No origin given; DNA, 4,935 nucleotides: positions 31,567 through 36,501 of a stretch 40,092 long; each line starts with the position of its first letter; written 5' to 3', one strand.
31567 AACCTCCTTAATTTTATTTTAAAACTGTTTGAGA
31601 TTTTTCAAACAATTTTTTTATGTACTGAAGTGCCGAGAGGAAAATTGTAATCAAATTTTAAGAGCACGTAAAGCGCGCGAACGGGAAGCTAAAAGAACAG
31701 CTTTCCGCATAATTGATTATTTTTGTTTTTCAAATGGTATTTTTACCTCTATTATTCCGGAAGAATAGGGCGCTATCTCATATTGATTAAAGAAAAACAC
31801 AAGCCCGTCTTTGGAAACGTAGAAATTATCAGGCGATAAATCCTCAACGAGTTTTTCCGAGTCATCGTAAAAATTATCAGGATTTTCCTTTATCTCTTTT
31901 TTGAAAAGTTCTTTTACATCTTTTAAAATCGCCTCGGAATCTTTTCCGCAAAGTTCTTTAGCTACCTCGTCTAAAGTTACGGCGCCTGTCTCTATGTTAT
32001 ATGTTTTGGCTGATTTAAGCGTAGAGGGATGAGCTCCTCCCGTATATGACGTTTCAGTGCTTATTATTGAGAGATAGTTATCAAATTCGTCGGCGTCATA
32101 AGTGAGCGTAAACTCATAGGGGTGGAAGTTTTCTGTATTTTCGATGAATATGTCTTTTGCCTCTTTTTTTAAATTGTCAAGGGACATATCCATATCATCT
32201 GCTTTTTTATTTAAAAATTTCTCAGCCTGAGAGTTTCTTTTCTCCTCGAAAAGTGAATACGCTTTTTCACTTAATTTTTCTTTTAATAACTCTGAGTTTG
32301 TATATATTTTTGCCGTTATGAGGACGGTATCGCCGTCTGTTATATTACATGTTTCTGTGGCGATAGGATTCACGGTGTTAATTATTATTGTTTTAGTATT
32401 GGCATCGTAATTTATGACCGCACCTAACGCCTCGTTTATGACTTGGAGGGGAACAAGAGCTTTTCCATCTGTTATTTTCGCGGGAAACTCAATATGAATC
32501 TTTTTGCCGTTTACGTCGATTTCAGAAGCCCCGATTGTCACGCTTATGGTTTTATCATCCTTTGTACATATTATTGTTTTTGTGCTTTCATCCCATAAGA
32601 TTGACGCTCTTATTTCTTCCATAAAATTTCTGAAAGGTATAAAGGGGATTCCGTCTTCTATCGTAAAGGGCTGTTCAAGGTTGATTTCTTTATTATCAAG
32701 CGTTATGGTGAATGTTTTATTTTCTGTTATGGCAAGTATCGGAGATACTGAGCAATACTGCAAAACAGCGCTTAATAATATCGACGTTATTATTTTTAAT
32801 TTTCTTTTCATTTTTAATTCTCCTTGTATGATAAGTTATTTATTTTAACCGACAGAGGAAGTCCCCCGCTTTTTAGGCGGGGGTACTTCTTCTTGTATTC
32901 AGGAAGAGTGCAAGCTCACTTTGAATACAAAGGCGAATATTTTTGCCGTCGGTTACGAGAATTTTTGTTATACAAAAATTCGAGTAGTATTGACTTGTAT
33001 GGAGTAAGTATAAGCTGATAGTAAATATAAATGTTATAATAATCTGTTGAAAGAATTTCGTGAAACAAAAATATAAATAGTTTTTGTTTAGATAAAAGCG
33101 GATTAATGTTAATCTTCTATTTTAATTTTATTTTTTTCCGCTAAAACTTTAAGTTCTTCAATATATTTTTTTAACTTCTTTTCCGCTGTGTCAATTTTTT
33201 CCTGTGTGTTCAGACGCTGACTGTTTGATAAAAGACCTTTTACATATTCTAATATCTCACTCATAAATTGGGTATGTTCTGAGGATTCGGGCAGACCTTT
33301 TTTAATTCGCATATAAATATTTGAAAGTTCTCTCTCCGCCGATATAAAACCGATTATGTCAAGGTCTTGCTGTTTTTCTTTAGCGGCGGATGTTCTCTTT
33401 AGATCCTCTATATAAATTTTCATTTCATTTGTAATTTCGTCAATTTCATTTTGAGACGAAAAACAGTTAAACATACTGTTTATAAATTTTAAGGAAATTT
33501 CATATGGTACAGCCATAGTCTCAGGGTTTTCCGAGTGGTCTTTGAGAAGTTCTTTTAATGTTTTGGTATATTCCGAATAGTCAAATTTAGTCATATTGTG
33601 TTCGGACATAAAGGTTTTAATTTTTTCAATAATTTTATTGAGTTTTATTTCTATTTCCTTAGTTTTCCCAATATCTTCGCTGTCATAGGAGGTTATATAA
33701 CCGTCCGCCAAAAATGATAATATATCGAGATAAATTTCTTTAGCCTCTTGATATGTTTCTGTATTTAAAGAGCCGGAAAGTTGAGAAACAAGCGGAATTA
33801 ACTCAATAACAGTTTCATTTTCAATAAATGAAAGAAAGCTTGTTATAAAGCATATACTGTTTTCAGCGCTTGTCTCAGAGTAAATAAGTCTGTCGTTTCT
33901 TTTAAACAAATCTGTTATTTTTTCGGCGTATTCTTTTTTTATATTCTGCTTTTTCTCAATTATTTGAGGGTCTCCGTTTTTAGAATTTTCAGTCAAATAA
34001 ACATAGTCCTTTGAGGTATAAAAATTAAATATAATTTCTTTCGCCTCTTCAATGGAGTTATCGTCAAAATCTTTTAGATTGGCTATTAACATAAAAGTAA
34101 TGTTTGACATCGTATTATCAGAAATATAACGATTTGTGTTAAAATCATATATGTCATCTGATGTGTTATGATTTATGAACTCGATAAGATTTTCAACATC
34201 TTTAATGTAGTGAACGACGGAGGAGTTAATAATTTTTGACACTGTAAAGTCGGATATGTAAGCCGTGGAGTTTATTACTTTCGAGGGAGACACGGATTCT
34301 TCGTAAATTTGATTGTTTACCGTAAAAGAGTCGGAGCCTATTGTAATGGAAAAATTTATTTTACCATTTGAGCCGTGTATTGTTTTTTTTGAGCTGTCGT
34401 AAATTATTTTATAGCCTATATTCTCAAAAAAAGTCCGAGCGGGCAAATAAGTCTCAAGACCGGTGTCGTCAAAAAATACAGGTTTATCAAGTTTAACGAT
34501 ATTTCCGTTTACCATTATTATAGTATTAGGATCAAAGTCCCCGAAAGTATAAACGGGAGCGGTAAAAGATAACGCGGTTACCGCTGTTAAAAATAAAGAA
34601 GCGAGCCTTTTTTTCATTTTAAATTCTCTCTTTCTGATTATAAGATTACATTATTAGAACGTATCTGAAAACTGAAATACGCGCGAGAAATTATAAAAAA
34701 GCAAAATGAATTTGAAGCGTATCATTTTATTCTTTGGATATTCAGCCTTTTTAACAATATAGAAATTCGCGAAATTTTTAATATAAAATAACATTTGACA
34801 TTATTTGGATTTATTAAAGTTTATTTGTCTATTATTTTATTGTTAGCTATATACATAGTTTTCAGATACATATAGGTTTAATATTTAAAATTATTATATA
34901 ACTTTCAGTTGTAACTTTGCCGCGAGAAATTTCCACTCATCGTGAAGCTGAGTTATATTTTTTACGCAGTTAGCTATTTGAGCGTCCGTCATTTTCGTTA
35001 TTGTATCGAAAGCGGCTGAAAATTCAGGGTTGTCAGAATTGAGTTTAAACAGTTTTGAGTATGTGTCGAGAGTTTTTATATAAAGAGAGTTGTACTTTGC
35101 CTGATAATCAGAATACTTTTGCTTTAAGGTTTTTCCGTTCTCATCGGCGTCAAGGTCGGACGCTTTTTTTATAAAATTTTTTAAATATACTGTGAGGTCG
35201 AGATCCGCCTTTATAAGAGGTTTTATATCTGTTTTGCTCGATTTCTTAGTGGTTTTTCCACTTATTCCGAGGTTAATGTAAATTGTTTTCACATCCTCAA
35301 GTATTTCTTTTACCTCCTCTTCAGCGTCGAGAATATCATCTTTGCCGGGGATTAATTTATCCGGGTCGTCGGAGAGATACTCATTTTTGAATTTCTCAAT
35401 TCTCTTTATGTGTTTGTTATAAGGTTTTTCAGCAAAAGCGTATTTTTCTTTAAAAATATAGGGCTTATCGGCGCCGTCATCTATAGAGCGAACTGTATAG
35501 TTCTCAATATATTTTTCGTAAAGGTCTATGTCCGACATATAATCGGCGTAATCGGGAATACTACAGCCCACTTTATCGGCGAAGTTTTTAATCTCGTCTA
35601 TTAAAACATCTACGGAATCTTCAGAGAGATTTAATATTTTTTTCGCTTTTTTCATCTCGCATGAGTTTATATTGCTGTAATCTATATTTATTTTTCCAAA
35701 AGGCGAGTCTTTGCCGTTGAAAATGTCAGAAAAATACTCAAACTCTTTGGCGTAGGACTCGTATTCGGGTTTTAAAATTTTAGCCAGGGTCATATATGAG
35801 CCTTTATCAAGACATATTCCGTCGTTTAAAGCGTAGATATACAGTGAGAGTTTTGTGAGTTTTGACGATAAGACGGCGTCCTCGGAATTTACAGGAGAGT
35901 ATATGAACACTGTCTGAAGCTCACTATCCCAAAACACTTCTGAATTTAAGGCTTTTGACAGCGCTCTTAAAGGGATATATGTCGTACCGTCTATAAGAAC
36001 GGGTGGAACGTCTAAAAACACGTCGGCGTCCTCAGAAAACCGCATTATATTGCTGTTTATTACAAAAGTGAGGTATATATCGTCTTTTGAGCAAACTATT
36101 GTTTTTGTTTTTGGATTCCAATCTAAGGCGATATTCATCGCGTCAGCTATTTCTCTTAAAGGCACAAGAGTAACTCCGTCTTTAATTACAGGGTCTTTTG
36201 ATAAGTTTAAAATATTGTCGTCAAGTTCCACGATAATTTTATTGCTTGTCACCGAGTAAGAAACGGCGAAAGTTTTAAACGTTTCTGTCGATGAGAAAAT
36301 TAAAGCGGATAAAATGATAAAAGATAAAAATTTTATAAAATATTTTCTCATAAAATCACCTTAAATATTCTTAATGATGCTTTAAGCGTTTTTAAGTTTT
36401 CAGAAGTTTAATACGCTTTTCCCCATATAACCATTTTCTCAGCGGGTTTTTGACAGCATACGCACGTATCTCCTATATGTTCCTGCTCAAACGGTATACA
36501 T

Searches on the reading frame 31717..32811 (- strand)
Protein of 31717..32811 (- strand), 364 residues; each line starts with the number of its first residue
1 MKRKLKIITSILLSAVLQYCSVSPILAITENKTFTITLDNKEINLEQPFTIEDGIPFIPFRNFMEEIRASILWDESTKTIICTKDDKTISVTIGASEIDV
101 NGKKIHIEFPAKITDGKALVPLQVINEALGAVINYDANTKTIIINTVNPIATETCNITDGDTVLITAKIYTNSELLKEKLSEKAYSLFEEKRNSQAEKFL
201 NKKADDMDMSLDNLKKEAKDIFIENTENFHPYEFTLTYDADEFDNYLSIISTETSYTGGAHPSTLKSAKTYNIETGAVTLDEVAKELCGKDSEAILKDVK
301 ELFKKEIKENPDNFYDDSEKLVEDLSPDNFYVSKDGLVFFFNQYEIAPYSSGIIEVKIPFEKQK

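Call 3: search_protein_families(library=pfam, proteins=[window:31717-32811:-], max_evalue=1)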
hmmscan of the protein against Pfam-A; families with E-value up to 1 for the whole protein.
window:31717-32811:- (364 aa): 8 families
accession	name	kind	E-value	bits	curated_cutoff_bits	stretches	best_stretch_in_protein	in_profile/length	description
PF07833.16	Cu_amine_oxidN1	-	2.1e-26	92.4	24.2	1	38-144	2-108/108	Copper amine oxidase N-terminal domain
PF11738.13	DUF3298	-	6.9e-18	65.8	24.1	1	294-361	9-84/84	Protein of unknown function (DUF3298)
PF13739.11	PdaC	-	2.9e-11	44.8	29.1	1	184-264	13-95/95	Deacetylase PdaC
PF23763.2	Beta-barrel_GLAA-B_I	-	5.6e-05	23.7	28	1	27-118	7-94/95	GLAA-B beta-barrel domain I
PF06632.17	XRCC4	-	0.04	14.3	26.2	1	197-246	33-81/102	XRCC4 N-terminal domain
PF24340.1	DH_2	-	0.11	12.3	27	1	175-230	39-94/208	DBL homology domain (DH-domain)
PF00380.25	Ribosomal_S9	-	0.29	12.1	22.5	0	91-128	12-49/121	Ribosomal protein S9/S16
PF18502.6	Mrpl_C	-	0.36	11.5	25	1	273-320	32-78/111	54S ribosomal protein L8 C-terminal domain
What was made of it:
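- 31717..32811 (-): Stalk protein of the same cluster. In the position where its paralogues carry the module, it carries PdaC plus DUF3298 (RsiV-like) domains. Pfam hits PF07833, PF13739 and PF11738 (call 3).
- The paralogue 31717 has a ligand-binding-type PdaC/DUF3298 domain pair in the same place (call 3).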

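Call 4: search_protein_families(library=ncbifam, proteins=[window:31717-32811:-], max_evalue=1)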
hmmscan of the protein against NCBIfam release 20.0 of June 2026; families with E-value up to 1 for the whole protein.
window:31717-32811:- (364 aa): 6 families
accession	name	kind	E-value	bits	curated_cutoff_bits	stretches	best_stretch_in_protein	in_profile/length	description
NF011285.0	PRK14696.1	equivalog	3.5e-08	32.1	1278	1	57-152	37-128/757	primary-amine oxidase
NF052658.1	RsiV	equivalog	6e-06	25.8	250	1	190-361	100-274/286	anti-sigma-V factor RsiV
NF043047.1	EstaseRv3036c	equivalog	0.00013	21.5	200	1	256-359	122-222/231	esterase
TIGR02775.1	TrbG_Ti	equivalog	0.0011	18.5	180.85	1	101-147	151-197/206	P-type conjugative transfer protein TrbG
TIGR01058.1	parE_Gpos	equivalog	0.0043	15.5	899.95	1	164-277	174-295/637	DNA topoisomerase IV subunit B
TIGR04226.1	RrgB_K2N_iso_D2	domain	0.81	10.5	30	1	72-128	60-118/123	isopeptide-forming domain-containing fimbrial protein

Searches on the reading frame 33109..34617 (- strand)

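Call 3: search_protein_families(library=pfam, proteins=[window:33109-34617:-], max_evalue=1)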
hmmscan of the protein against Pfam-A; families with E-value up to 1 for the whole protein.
window:33109-34617:- (502 aa): 4 families
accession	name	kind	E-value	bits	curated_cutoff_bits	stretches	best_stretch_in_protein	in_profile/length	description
PF07833.16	Cu_amine_oxidN1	-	1.7e-11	44.5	24.2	1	36-131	2-94/108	Copper amine oxidase N-terminal domain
PF17435.7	CT_584-like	-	0.022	14.9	25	1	370-434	30-94/183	CT_584-like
PF15447.11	NTS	-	0.42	11.5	25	0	476-490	15-29/36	N-terminal segments of PfEMP1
PF08349.16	DUF1722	-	0.63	10.8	22.5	0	436-492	39-95/117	Protein of unknown function (DUF1722)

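Call 4: search_protein_families(library=ncbifam, proteins=[window:33109-34617:-], max_evalue=1)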
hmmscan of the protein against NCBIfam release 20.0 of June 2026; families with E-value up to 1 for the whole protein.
window:33109-34617:- (502 aa): 2 families
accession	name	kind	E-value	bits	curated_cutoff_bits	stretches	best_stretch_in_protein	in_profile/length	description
NF005215.0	PRK06702.1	equivalog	0.00034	19.6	709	1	42-153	175-282/432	bifunctional O-acetylhomoserine aminocarboxypropyltransferase/cysteine synthase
NF003115.0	PRK04034.1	equivalog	0.038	13.8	126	1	292-352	30-91/130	30S ribosomal protein S8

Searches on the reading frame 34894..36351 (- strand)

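Call 3: search_protein_families(library=pfam, proteins=[window:34894-36351:-], max_evalue=1)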
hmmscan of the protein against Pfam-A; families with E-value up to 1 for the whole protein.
window:34894-36351:- (485 aa): 3 families
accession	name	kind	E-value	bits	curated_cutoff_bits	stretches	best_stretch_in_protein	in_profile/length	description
PF07833.16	Cu_amine_oxidN1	-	1.5e-26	92.9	24.2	1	44-150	3-108/108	Copper amine oxidase N-terminal domain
PF17321.7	Vac17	-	0.035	13.7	25.8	1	384-481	20-102/441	Vacuole-related protein 17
PF17878.8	ssDBP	-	0.068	13.5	27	0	282-315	6-40/81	Phage single-stranded DNA-binding protein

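Call 4: search_protein_families(library=ncbifam, proteins=[window:34894-36351:-], max_evalue=1)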
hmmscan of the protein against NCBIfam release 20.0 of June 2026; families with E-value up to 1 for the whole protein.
window:34894-36351:- (485 aa): 2 families
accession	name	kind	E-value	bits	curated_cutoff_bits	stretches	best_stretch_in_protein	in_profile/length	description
NF038270.1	membran_MsaC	subfamily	0.1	12.4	45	1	8-51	65-107/130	Msa family membrane protein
NF053609.1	Sul12a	equivalog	0.12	12.5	150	0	434-476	56-98/103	Sul12a family chromatin-organizing protein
